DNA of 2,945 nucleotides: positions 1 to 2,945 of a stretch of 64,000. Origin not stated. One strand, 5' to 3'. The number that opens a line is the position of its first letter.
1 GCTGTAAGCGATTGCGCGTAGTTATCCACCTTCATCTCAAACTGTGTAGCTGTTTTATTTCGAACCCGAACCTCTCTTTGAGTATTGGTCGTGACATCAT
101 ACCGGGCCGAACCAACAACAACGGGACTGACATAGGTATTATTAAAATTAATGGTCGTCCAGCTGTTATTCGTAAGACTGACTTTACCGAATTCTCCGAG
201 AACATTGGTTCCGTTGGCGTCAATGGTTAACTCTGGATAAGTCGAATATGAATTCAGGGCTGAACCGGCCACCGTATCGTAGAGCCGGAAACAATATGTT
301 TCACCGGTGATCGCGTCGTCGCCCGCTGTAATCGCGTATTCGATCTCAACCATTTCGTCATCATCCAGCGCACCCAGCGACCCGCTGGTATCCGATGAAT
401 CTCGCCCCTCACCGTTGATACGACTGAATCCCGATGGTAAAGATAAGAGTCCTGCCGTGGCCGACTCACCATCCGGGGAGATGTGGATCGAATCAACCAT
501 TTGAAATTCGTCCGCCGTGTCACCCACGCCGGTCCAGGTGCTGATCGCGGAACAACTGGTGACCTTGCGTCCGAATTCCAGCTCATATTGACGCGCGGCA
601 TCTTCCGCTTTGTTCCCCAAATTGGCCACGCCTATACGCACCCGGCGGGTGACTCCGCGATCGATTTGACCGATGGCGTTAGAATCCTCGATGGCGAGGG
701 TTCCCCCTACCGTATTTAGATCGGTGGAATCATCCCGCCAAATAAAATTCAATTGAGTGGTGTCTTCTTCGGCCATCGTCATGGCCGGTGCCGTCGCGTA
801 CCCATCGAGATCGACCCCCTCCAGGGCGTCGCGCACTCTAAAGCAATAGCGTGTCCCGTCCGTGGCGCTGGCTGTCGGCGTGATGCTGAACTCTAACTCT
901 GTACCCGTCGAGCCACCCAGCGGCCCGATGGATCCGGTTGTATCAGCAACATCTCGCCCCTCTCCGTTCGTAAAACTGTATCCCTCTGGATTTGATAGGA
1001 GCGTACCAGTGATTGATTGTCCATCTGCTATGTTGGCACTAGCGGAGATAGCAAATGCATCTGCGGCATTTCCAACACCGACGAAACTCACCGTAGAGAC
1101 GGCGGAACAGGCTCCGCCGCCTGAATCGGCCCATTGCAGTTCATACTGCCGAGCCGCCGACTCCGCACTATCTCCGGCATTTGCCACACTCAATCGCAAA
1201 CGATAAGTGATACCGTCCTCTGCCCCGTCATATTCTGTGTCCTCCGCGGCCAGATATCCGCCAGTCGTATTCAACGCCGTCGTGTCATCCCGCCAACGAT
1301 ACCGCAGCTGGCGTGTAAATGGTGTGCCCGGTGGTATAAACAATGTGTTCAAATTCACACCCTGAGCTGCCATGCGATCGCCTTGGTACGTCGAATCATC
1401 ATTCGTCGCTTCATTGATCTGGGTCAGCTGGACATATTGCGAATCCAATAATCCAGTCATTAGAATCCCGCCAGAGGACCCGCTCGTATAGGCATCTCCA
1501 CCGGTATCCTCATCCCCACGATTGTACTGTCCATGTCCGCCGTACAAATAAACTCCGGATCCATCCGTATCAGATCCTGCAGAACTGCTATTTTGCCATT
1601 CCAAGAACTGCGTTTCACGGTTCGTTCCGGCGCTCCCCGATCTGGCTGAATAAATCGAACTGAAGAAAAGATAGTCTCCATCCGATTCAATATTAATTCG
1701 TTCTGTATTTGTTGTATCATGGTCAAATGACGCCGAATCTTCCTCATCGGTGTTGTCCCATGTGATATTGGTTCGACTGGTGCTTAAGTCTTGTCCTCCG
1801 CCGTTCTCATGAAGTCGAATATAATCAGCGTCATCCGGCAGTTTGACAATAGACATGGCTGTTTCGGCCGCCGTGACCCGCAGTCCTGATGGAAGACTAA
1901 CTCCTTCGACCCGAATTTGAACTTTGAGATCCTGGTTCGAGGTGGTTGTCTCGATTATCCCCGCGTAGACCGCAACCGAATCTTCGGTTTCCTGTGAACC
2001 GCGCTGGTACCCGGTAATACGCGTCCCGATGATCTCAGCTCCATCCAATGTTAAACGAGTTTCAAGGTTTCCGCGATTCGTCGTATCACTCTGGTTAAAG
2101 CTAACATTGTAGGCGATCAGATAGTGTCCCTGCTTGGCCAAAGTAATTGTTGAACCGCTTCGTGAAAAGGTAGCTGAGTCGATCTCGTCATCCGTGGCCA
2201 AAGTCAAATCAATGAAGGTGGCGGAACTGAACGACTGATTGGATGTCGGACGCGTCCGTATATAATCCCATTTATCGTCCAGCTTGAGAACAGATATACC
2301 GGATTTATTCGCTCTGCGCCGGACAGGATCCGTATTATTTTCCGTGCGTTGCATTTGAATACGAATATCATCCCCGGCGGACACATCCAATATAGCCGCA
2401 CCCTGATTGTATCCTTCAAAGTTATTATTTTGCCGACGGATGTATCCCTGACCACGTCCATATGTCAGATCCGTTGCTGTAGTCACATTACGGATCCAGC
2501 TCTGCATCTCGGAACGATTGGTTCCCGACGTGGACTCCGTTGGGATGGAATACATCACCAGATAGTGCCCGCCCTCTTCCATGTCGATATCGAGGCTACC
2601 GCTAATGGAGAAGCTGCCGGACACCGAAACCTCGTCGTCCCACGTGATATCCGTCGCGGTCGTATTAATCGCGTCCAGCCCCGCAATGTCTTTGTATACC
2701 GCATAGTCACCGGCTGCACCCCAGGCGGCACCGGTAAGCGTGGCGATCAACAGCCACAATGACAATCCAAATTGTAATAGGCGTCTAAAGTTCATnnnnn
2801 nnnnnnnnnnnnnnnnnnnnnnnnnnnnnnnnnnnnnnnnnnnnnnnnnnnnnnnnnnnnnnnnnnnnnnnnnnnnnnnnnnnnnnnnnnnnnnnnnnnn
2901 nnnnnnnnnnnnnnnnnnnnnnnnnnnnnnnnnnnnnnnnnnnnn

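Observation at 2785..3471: Protein made of four tandem excisionase-type HTH domains, overlapping the start of a giant secreted repeat protein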

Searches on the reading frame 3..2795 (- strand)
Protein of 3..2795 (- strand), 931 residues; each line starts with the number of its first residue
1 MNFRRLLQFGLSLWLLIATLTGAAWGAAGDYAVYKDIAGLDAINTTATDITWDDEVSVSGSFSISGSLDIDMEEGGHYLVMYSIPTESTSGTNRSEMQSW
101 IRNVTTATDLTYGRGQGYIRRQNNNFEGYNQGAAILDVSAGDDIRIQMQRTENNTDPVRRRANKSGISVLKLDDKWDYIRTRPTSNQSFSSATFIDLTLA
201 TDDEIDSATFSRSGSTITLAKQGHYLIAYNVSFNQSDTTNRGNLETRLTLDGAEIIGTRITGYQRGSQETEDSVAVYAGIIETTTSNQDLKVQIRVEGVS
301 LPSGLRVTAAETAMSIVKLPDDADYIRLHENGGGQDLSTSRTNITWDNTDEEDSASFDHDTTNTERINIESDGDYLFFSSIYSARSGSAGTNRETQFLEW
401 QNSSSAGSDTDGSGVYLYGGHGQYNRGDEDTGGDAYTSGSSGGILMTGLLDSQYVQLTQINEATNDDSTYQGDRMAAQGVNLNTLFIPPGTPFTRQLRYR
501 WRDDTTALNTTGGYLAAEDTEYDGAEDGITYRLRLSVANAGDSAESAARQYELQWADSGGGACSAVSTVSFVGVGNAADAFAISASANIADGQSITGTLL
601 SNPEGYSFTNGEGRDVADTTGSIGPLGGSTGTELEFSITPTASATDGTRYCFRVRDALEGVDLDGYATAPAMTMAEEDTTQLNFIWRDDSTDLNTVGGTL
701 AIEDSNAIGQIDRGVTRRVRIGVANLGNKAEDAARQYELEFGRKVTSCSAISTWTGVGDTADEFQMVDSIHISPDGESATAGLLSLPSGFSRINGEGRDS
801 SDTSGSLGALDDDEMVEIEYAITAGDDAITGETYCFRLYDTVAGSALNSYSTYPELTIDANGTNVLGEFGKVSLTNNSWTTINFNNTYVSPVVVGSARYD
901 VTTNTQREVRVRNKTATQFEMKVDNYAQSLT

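Call 3: search_protein_families(library=pfam, proteins=[window:3-2795:-], max_evalue=0.01)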
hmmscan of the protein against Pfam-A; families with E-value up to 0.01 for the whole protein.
window:3-2795:- (931 aa): 1 family
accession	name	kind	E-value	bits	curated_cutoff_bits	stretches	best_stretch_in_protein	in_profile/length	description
PF18573.7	BclA_C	-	4.7e-05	23.7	38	1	197-318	20-126/128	BclA C-terminal domain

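Call 4: search_protein_families(library=ncbifam, proteins=[window:3-2795:-], max_evalue=0.01)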
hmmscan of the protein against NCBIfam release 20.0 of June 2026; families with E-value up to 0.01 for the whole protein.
window:3-2795:- (931 aa): 0 families

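Call 51: find_homologous_proteins(query=window:3-2795:-, max_evalue=1e-10)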
Query window:3-2795:- (931 aa): 24 proteins with E <= 1e-10 among 8000 candidates.
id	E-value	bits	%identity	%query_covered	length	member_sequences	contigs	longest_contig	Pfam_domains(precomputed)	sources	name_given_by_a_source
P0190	0.0e+0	2022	100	99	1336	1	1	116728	-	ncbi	-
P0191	0.0e+0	1504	74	98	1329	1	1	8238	-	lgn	-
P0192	4.8e-276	936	60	83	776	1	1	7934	-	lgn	-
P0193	3.9e-255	867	51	92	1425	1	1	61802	-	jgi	jgi:hypothetical protein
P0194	5.0e-248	844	50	92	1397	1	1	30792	-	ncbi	-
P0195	1.5e-235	802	47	95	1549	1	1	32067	-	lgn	-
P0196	3.6e-231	788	50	71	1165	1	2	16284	PF18573.8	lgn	-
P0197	4.1e-225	768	53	74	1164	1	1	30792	-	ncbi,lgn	-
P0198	1.2e-196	674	51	74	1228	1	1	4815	PF18573.8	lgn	-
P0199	3.1e-193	662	50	70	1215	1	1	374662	-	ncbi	-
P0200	2.3e-155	537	44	72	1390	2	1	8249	-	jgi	-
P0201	2.4e-123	431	41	68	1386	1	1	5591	-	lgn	-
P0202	2.6e-120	421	38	68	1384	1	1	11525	-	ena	-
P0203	4.0e-116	407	37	67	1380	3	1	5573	-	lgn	-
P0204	9.3e-104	366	34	50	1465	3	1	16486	-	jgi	jgi:hypothetical protein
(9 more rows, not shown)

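Call 72: find_encoding_contigs(protein=P0199, flank=4000, max_places=1)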
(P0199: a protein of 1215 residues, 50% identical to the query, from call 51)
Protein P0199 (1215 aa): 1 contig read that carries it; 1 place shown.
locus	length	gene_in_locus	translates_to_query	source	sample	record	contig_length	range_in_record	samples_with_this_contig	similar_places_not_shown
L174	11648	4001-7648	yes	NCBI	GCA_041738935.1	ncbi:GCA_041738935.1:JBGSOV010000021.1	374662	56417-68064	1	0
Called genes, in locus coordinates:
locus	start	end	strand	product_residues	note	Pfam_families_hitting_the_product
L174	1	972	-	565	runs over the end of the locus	-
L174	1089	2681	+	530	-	-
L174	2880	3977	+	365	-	-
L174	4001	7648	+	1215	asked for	-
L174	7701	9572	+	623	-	-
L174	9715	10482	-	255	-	PF00977:His_biosynth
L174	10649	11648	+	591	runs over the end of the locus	PF01558:POR, PF01855:POR_N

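Call 73: find_encoding_contigs(protein=P0193, flank=4000, max_places=1)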
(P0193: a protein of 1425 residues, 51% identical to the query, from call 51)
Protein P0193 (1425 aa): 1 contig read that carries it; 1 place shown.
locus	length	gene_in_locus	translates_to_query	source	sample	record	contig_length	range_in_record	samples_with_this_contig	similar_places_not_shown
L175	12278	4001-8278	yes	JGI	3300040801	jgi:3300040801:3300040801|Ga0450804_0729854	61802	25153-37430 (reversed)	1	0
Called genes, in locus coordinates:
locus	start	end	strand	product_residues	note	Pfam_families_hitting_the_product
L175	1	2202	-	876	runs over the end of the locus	PF26449:DUF8128, PF02534:T4SS-DNA_transf, PF01935:DUF87 (weak), PF10412:TrwB_AAD_bind, PF12696:TraG-D_C (weak)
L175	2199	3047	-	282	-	PF13367:PrsW-protease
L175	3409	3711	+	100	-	-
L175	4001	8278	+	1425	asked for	-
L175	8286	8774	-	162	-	PF01025:GrpE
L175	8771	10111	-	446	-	PF01547:SBP_bac_1, PF13416:SBP_bac_8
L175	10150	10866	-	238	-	PF01628:HrcA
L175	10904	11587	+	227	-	-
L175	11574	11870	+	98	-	-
